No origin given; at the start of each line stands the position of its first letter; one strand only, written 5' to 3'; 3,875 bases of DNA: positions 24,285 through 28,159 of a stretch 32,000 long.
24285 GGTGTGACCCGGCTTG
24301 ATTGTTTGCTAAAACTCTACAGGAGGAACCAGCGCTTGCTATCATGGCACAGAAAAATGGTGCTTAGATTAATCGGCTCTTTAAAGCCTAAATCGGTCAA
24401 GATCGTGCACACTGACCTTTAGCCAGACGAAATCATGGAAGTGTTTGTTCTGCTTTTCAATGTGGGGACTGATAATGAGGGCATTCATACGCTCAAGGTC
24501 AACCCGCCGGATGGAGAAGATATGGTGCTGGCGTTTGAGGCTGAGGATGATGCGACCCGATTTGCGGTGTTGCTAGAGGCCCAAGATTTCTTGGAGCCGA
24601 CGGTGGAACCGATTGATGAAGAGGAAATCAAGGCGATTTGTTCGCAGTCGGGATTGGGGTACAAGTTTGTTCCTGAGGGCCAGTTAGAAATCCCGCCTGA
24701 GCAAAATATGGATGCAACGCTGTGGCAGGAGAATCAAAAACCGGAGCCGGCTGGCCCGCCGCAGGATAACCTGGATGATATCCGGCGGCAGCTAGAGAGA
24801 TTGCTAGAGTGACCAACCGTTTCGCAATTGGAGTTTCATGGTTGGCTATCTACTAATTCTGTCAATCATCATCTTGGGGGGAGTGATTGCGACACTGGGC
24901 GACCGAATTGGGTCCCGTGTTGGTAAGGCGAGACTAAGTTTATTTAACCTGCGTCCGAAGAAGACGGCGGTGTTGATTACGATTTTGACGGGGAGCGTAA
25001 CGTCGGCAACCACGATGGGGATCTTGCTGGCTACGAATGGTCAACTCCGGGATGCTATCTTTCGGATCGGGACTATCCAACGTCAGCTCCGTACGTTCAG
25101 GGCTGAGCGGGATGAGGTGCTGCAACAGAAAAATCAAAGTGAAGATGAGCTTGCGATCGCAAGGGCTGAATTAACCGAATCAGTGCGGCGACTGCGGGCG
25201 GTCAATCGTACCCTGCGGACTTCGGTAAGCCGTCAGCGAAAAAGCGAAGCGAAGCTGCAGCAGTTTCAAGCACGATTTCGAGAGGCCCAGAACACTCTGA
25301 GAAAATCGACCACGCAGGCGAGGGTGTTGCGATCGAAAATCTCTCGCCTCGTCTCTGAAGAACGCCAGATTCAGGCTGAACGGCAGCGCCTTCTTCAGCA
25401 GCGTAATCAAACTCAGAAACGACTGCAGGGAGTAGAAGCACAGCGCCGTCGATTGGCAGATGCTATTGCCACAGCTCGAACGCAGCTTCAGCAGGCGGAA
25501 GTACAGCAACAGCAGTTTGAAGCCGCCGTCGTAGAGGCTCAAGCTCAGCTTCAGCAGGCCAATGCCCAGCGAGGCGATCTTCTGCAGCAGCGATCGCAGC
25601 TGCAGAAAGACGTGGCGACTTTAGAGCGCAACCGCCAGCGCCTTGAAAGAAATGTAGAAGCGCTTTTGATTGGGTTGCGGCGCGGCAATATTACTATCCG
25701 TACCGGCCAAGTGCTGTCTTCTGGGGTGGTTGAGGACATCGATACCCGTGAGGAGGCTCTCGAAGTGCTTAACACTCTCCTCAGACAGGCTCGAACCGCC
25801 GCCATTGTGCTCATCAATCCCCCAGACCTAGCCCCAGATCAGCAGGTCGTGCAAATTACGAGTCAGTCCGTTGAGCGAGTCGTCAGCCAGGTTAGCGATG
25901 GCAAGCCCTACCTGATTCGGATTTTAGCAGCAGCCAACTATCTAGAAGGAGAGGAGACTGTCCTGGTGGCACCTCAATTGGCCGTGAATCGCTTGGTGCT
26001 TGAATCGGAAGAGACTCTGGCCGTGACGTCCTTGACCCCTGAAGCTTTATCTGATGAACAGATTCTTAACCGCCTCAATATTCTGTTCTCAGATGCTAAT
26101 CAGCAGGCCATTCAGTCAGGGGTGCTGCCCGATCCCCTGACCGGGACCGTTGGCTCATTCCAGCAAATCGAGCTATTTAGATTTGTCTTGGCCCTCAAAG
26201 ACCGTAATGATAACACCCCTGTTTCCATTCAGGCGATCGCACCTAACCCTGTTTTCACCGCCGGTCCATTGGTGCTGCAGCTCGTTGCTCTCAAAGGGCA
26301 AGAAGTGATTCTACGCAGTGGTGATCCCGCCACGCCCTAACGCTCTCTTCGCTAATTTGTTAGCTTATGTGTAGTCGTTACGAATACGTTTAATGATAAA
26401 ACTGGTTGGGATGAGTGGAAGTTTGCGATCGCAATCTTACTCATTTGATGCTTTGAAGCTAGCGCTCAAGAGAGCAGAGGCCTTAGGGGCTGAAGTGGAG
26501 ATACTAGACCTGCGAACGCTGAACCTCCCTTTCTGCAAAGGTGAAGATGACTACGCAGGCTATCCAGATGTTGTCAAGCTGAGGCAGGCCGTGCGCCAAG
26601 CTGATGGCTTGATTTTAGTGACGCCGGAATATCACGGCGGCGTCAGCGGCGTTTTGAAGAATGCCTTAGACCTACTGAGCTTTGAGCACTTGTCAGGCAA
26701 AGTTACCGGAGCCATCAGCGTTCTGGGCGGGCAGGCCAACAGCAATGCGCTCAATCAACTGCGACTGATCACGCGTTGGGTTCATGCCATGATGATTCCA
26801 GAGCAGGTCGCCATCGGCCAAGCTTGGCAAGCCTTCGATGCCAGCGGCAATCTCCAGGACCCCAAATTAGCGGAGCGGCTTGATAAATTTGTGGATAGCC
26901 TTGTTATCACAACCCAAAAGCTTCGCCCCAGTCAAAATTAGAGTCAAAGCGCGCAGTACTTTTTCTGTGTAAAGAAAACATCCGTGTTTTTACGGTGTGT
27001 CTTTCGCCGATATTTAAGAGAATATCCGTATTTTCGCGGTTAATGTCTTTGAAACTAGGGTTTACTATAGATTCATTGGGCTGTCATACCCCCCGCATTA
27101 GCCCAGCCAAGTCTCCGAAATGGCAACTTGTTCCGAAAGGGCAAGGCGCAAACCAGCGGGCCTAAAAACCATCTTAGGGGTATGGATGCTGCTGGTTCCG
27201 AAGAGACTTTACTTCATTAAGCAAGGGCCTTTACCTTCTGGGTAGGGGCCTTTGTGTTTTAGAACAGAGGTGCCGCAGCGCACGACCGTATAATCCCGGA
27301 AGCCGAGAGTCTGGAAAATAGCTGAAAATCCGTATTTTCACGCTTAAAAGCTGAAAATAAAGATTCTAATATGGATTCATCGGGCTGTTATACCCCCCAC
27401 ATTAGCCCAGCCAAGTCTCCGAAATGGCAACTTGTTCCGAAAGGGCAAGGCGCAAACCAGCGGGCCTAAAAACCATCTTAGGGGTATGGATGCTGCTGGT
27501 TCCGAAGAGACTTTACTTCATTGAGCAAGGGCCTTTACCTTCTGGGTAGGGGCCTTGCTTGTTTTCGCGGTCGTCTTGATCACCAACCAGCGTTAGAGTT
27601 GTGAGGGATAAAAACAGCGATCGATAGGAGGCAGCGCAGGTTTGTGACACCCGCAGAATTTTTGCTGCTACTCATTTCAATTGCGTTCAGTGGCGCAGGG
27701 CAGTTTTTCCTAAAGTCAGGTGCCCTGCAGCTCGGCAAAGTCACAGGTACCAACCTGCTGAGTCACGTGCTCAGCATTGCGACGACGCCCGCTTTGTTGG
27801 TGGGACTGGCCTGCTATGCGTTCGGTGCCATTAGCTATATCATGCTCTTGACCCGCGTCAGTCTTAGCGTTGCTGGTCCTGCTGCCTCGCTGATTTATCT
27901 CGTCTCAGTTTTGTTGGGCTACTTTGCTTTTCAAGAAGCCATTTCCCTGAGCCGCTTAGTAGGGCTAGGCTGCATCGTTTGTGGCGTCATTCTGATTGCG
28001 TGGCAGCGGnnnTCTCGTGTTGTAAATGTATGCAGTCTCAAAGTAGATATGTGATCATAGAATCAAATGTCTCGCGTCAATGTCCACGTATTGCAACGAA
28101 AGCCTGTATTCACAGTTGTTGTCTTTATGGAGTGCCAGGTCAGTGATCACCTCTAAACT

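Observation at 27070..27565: Two complete GEMM-I (c-di-GMP-I class) riboswitch-like units in tandem in an ORF-free cyanobacterial leader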

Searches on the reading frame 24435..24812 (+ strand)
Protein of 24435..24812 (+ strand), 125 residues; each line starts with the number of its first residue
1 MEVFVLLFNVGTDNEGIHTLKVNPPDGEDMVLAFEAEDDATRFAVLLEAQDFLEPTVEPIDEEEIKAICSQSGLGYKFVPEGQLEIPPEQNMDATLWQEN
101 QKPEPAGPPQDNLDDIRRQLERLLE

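Call 7: search_protein_families(library=pfam, proteins=[window:24435-24812:+], max_evalue=0.01)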
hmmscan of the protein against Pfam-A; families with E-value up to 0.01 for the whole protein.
window:24435-24812:+ (125 aa): 1 family
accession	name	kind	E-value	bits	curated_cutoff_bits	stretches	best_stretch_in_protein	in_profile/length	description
PF11360.13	DUF3110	-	1.4e-34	118.6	20.2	1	3-89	1-84/84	Protein of unknown function (DUF3110)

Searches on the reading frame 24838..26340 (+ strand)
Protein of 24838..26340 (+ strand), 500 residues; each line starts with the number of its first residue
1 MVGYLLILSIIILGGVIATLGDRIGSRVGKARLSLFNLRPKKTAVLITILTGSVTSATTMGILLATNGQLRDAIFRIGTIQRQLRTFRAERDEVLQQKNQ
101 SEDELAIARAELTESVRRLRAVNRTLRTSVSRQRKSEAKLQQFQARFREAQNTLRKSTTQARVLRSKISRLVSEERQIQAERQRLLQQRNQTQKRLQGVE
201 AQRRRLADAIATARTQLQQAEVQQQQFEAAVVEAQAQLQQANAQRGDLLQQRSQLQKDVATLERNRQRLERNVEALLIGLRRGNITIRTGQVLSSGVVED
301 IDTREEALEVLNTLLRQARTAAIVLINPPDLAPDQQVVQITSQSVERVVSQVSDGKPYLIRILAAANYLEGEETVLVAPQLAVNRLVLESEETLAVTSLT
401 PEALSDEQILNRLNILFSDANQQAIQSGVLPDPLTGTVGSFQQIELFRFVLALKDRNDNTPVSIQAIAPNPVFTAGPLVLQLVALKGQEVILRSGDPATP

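Call 7: search_protein_families(library=pfam, proteins=[window:24838-26340:+], max_evalue=0.01)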
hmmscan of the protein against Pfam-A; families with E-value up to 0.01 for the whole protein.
window:24838-26340:+ (500 aa): 3 families
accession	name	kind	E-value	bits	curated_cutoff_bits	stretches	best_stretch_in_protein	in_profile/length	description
PF11283.13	DUF3084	-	2.5e-30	104.7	25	1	3-77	1-75/77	Protein of unknown function (DUF3084)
PF13851.11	GAS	-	0.00026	20.9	32.3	0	82-188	29-135/200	Growth-arrest specific micro-tubule binding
PF19220.6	Rod_CreS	-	0.0054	16.3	100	1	93-280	10-197/359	Crescentin, rod domain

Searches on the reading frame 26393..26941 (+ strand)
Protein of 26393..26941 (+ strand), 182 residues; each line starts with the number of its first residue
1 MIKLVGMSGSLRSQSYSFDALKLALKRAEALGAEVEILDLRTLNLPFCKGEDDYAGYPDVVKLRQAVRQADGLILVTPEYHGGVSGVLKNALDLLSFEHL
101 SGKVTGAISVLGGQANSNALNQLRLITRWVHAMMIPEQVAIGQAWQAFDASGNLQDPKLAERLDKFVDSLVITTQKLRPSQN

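Call 7: search_protein_families(library=pfam, proteins=[window:26393-26941:+], max_evalue=0.01)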
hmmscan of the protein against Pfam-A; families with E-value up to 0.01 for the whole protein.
window:26393-26941:+ (182 aa): 2 families
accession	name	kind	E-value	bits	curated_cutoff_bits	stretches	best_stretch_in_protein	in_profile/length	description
PF03358.20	FMN_red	-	1.7e-40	138.5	24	1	3-146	2-152/152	NADPH-dependent FMN reductase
PF02525.22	Flavodoxin_2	-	2.4e-08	34.3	27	1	10-95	9-103/198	Flavodoxin-like fold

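Call 10: search_protein_families(library=ncbifam, proteins=[window:26393-26941:+], max_evalue=0.01)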
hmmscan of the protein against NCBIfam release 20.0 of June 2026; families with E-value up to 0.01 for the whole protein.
window:26393-26941:+ (182 aa): 5 families
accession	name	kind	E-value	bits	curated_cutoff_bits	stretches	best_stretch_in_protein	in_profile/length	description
TIGR02690.1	resist_ArsH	equivalog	1.8e-26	92.6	292.25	1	7-180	32-206/219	arsenical resistance protein ArsH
TIGR03567.1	FMN_reduc_SsuE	equivalog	2.8e-13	50.1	164.05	1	4-171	2-169/171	NADPH-dependent FMN reductase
NF007859.0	PRK10569.1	equivalog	7.6e-12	45.4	225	1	3-120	2-117/191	NADPH-dependent FMN reductase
TIGR03566.1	FMN_reduc_MsuE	equivalog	1.1e-10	41.5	212.5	1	3-171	1-168/174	FMN reductase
TIGR04037.1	LLM_duo_CE1759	subfamily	2.3e-09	37.2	175.9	1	31-173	34-172/199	CE1759 family FMN reductase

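Call 11: find_encoding_contigs(protein=window:26393-26941:+, flank=4000, max_places=10)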
Protein window:26393-26941:+ (182 aa): no gene with exactly this product is on record in the collection.

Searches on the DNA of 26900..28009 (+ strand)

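Call 19: search_rna_families(sources=[L001, L002, L003, L004, L005, L006, L007, L008, L009, L010, L011, L012, L013, L014, L015, L016, L017, L018, L019, L020], threshold=gathering)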
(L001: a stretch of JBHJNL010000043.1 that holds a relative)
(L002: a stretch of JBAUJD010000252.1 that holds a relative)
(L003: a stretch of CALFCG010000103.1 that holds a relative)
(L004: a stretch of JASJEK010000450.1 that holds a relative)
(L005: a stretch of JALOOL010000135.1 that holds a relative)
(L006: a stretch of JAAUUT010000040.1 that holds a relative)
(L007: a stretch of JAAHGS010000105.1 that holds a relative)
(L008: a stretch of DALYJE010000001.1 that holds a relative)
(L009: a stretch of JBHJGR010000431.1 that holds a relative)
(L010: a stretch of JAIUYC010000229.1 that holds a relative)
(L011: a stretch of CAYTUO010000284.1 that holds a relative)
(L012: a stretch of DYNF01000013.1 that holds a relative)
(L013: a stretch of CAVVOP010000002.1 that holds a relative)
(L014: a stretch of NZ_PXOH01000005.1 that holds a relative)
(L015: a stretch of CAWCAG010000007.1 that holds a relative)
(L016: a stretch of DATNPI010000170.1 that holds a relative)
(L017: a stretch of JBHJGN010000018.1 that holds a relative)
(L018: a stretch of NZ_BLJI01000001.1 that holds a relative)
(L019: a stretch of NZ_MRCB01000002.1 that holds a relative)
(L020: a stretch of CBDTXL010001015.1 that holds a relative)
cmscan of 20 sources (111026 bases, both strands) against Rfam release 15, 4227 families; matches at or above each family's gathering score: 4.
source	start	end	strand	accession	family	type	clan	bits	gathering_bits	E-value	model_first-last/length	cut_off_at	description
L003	750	840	+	RF01051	c-di-GMP-I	Cis-reg; riboswitch;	CL00126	45.5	35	1.9e-05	1-87/87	no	c-di-GMP-I riboswitch aptamer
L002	2774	2864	+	RF01051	c-di-GMP-I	Cis-reg; riboswitch;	CL00126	44.2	35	3.9e-05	1-87/87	no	c-di-GMP-I riboswitch aptamer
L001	2769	2859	+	RF01051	c-di-GMP-I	Cis-reg; riboswitch;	CL00126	43.3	35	6.5e-05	1-87/87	no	c-di-GMP-I riboswitch aptamer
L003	1069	1159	+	RF01051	c-di-GMP-I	Cis-reg; riboswitch;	CL00126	41.5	35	0.00018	1-87/87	no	c-di-GMP-I riboswitch aptamer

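Call 27: search_rna_families(sources=[L081, L082, L083, L085, L086, L087, L088, L089, L090, L091], threshold=evalue, max_evalue=0.1)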
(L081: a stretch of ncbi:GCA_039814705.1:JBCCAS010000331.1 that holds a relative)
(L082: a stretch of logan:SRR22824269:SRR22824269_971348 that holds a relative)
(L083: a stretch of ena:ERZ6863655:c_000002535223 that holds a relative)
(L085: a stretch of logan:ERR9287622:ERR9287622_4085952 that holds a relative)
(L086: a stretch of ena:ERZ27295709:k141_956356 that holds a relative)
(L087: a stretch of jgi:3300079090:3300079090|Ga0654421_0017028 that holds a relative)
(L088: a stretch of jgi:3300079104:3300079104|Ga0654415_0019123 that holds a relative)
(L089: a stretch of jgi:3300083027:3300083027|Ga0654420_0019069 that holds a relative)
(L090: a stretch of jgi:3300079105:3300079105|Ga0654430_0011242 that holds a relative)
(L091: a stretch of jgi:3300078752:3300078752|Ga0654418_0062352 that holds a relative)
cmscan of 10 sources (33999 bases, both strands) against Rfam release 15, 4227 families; matches with E-value up to 0.1: 8.
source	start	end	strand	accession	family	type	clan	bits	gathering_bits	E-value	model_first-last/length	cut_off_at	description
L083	2452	2542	+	RF01051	c-di-GMP-I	Cis-reg; riboswitch;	CL00126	45.5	35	5.9e-06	1-87/87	no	c-di-GMP-I riboswitch aptamer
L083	2771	2861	+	RF01051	c-di-GMP-I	Cis-reg; riboswitch;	CL00126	41.5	35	5.4e-05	1-87/87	no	c-di-GMP-I riboswitch aptamer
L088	2482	2572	+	RF01051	c-di-GMP-I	Cis-reg; riboswitch;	CL00126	41.3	35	6.1e-05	1-87/87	no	c-di-GMP-I riboswitch aptamer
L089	2768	2858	+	RF01051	c-di-GMP-I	Cis-reg; riboswitch;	CL00126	41.3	35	6.1e-05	1-87/87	no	c-di-GMP-I riboswitch aptamer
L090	932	1022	+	RF01051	c-di-GMP-I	Cis-reg; riboswitch;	CL00126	41.3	35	6.1e-05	1-87/87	no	c-di-GMP-I riboswitch aptamer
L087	2773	2863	+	RF01051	c-di-GMP-I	Cis-reg; riboswitch;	CL00126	40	35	0.00012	1-87/87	no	c-di-GMP-I riboswitch aptamer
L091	1127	1217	+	RF01051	c-di-GMP-I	Cis-reg; riboswitch;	CL00126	39.7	35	0.00015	1-87/87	no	c-di-GMP-I riboswitch aptamer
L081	1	79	+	RF01051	c-di-GMP-I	Cis-reg; riboswitch;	CL00126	31.8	35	0.013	13-87/87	5'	c-di-GMP-I riboswitch aptamer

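Call 67: search_rna_families(source=window, start=26900, end=27700, threshold=evalue, max_evalue=10)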
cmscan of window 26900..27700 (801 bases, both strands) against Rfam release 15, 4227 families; matches with E-value up to 10: 3.
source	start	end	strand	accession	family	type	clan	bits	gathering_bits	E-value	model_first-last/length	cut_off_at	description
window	27112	27202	+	RF01051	c-di-GMP-I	Cis-reg; riboswitch;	CL00126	44.6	35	2.3e-07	1-87/87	no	c-di-GMP-I riboswitch aptamer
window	27416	27506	+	RF01051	c-di-GMP-I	Cis-reg; riboswitch;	CL00126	44.6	35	2.3e-07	1-87/87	no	c-di-GMP-I riboswitch aptamer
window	27179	27261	+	RF04312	trpB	Cis-reg;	-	18.1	59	9.8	1-107/107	no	trpB ncRNA motif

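Call 68: search_rna_families(sources=[L021, L022, L023, L024, L025, L026, L027, L028, L029, L030, L031, L032, L033, L034, L035, L036, L037, L038, L039, L040], threshold=gathering)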
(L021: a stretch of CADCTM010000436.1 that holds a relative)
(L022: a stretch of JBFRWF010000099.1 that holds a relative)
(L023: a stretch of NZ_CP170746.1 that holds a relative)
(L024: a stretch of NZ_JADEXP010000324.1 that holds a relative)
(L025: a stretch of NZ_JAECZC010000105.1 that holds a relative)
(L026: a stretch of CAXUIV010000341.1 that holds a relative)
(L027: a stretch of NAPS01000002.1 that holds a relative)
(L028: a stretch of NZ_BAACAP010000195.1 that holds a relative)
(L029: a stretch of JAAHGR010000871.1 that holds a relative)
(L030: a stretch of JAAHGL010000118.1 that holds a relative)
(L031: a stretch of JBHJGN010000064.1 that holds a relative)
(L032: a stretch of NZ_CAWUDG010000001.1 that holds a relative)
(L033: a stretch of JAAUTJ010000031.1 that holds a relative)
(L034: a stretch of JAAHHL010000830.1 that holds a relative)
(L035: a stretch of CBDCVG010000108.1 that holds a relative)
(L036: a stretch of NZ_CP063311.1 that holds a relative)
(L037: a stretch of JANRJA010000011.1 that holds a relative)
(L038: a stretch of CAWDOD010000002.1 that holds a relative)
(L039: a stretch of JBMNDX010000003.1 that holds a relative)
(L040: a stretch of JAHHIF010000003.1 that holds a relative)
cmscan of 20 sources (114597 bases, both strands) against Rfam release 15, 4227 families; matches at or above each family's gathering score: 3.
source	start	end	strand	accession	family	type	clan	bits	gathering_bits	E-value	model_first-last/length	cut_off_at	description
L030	5301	5363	+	RF01116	Yfr1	Gene; sRNA;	-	62.7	38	8.7e-10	1-59/59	no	Cyanobacterial functional RNA 1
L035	5217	5279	+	RF01116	Yfr1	Gene; sRNA;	-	62.7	38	8.7e-10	1-59/59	no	Cyanobacterial functional RNA 1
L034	3469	3531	+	RF01116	Yfr1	Gene; sRNA;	-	62.6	38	9.3e-10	1-59/59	no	Cyanobacterial functional RNA 1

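Call 69: search_rna_families(sources=[L041, L042, L043, L044, L045, L046, L047, L048, L049, L050, L051, L052, L053, L054, L055, L056, L057, L058, L059, L060], threshold=gathering)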
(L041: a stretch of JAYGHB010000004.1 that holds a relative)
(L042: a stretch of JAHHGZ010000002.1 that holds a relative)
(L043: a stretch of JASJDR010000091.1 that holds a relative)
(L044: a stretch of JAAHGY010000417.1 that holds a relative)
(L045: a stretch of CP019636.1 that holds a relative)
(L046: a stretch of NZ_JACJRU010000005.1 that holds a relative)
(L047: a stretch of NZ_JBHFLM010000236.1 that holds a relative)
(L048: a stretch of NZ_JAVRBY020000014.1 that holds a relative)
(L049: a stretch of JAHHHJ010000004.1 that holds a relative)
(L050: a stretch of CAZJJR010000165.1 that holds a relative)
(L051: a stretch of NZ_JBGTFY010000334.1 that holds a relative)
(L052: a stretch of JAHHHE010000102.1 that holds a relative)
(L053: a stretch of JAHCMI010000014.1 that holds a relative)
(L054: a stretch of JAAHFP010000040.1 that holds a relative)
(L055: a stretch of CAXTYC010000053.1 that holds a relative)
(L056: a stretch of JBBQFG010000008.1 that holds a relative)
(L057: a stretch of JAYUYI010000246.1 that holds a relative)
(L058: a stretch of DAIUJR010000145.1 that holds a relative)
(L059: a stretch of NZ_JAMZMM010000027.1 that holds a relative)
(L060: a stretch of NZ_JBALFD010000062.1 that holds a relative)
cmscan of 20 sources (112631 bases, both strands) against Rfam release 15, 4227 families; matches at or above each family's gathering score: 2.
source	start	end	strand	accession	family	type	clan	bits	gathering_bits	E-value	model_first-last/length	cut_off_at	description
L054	5261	5323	+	RF01116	Yfr1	Gene; sRNA;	-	63.2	38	6.4e-10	1-59/59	no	Cyanobacterial functional RNA 1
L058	1503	1585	-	RF00005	tRNA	Gene; tRNA;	CL00001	56.8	29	2.3e-09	1-71/71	no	tRNA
